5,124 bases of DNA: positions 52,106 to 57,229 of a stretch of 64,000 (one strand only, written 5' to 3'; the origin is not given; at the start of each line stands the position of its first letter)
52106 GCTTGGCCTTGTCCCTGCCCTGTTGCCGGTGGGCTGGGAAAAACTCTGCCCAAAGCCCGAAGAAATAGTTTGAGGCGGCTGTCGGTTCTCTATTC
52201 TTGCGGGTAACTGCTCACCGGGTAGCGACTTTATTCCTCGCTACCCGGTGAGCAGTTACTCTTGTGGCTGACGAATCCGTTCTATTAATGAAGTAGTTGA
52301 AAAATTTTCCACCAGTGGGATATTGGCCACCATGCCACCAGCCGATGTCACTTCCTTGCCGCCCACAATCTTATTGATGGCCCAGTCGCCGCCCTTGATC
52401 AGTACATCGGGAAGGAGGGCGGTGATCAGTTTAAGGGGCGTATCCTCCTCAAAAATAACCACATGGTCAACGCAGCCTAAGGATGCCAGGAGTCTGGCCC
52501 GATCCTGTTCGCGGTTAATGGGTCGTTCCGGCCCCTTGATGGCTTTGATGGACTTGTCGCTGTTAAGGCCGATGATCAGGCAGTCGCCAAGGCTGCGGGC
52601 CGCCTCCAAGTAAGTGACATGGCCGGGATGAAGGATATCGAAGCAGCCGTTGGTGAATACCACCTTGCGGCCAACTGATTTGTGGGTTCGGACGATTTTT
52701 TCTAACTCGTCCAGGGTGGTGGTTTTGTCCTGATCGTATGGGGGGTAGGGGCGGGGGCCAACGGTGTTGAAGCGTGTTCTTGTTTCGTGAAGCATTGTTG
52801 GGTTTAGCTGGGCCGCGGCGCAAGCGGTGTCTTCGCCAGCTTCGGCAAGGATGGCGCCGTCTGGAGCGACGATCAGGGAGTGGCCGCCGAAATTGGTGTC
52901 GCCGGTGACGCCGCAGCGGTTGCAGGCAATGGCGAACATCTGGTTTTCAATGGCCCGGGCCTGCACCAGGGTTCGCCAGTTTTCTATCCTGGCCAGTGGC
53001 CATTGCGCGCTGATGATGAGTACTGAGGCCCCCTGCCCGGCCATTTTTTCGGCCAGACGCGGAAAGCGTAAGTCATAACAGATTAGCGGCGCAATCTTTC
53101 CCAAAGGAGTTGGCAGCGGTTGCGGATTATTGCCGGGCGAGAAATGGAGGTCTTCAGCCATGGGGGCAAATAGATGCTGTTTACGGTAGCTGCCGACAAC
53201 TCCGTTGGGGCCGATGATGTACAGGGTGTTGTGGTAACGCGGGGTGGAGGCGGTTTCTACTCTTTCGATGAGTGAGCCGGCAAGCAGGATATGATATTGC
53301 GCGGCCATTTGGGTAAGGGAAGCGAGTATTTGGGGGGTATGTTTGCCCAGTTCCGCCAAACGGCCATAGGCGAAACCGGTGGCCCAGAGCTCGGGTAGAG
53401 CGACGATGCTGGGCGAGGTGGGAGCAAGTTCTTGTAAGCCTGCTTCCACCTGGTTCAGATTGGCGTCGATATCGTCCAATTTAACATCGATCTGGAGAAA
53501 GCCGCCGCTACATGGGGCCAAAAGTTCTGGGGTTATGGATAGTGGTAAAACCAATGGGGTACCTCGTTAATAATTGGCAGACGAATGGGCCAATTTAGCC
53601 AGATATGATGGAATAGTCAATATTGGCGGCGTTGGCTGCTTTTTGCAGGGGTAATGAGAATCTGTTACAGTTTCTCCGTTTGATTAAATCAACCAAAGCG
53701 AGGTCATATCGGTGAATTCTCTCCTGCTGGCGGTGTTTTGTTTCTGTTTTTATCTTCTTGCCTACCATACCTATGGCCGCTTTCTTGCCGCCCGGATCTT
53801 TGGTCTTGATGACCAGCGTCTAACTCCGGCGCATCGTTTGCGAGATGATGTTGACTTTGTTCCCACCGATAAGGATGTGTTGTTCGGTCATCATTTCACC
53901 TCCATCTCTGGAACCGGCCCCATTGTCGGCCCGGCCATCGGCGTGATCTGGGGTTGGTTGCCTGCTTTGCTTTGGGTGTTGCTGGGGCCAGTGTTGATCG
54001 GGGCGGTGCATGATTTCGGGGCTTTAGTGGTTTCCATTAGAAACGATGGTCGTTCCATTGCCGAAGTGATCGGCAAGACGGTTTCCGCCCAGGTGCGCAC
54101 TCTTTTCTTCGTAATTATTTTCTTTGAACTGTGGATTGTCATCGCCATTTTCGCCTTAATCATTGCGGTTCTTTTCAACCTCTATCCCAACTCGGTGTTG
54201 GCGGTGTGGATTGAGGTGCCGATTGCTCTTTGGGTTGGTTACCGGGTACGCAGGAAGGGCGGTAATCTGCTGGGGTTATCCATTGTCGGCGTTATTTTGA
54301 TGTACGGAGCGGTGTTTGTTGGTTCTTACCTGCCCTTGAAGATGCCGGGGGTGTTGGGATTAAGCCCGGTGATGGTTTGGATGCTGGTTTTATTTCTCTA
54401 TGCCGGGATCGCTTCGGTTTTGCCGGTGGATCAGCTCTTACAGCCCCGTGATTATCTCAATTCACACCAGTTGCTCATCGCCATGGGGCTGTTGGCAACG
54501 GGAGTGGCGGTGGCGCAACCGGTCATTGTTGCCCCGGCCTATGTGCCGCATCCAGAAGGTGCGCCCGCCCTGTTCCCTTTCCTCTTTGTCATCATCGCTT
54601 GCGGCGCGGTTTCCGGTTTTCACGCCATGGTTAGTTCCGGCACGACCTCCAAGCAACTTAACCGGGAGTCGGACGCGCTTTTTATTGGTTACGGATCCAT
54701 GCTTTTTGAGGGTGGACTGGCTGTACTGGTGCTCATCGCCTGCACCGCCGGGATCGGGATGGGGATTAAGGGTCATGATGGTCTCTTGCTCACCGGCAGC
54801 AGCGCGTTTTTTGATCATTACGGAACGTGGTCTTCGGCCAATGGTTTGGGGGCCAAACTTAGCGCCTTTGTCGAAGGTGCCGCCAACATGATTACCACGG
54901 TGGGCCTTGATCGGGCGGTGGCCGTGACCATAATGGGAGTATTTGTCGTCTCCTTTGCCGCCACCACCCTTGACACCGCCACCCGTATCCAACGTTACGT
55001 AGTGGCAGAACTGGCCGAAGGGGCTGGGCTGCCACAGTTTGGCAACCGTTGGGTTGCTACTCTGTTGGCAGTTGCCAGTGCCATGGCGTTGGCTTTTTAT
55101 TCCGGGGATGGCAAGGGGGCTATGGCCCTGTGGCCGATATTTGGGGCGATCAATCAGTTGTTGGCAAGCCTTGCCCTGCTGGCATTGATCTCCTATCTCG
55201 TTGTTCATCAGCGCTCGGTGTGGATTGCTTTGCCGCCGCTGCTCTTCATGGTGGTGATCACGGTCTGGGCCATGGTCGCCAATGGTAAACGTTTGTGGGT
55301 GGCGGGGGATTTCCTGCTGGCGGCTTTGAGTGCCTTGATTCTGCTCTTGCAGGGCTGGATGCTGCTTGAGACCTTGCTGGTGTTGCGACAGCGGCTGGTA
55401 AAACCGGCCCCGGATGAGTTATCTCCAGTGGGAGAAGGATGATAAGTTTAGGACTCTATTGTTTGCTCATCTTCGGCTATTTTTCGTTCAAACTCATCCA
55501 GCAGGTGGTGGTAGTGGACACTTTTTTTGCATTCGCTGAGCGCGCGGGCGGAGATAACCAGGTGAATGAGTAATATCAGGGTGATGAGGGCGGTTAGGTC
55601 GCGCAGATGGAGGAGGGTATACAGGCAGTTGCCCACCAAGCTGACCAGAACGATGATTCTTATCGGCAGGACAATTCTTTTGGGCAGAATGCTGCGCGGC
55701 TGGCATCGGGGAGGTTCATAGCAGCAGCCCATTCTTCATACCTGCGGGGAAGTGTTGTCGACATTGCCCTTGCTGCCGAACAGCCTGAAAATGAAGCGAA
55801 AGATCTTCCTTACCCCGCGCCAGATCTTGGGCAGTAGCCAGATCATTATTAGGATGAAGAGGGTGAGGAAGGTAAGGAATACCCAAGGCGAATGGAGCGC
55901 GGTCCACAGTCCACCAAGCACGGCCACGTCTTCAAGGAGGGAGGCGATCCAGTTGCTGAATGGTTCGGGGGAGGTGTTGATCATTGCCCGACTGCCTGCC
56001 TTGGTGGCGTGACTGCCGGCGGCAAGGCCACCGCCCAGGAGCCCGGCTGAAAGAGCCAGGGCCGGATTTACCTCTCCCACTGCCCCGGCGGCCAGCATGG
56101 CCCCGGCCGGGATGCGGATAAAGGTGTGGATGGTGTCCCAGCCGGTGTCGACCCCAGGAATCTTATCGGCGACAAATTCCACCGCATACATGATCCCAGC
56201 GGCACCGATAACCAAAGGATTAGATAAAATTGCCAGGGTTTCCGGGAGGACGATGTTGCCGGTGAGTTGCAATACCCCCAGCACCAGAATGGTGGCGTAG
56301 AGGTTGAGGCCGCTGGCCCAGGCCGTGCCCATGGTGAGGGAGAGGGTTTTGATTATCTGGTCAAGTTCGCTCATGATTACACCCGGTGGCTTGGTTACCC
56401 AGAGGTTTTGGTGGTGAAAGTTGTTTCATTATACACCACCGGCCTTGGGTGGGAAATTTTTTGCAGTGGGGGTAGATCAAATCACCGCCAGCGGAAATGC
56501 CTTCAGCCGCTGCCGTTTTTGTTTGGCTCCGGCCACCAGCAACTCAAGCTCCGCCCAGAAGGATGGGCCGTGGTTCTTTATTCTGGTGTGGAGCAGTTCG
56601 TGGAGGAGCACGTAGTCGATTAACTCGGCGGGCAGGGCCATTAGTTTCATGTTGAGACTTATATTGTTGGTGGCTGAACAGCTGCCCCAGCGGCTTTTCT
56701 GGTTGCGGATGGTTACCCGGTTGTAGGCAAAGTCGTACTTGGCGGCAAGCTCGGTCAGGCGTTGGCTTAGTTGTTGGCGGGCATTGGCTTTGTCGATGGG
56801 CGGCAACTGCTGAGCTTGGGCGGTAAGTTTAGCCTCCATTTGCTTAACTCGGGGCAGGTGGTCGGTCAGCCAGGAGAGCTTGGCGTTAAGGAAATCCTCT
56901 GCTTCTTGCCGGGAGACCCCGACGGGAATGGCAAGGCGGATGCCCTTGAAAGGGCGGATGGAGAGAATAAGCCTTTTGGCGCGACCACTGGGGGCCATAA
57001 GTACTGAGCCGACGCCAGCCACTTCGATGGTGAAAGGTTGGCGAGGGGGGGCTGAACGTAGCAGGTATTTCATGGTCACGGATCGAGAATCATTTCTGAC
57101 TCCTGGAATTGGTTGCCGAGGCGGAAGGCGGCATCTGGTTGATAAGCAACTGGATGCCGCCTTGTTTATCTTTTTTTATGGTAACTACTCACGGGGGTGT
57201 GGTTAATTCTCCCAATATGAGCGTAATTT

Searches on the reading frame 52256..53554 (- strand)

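Call 7: search_protein_families(library=pfam, proteins=[window:52256-53554:-], max_evalue=0.001)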
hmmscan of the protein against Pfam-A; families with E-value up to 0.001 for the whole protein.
window:52256-53554:- (432 aa): 2 families
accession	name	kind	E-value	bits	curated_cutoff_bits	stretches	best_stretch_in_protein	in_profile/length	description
PF00795.27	CN_hydrolase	-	1.3e-43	149.7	23.2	1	21-259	6-255/256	Carbon-nitrogen hydrolase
PF01467.32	CTP_transf_like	-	5.2e-17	62.7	21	1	300-394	1-93/133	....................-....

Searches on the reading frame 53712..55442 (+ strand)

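Call 7: search_protein_families(library=pfam, proteins=[window:53712-55442:+], max_evalue=0.001)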
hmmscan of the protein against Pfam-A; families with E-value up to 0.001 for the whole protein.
window:53712-55442:+ (576 aa): 1 family
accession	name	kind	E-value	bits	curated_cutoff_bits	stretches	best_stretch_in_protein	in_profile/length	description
PF02554.20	CstA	-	8.5e-140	467.5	27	2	2-345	1-352/560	Carbon starvation protein CstA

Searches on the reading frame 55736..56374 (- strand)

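Call 7: search_protein_families(library=pfam, proteins=[window:55736-56374:-], max_evalue=0.001)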
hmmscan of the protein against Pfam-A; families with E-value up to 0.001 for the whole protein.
window:55736-56374:- (212 aa): 1 family
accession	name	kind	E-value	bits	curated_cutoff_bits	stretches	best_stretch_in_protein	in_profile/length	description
PF13548.11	DUF4126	-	5.3e-61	205.8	27.5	1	12-183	2-175/175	Domain of unknown function (DUF4126)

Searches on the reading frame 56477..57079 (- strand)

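Call 7: search_protein_families(library=pfam, proteins=[window:56477-57079:-], max_evalue=0.001)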
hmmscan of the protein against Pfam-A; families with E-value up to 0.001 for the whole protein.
window:56477-57079:- (200 aa): 2 families
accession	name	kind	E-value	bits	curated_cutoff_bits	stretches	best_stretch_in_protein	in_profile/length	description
PF01863.23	YgjP-like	-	6.7e-41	141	26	2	92-194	104-206/207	YgjP-like, metallopeptidase domain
PF10263.15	SprT-like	-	0.00015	22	25.6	1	119-174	18-88/108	SprT-like family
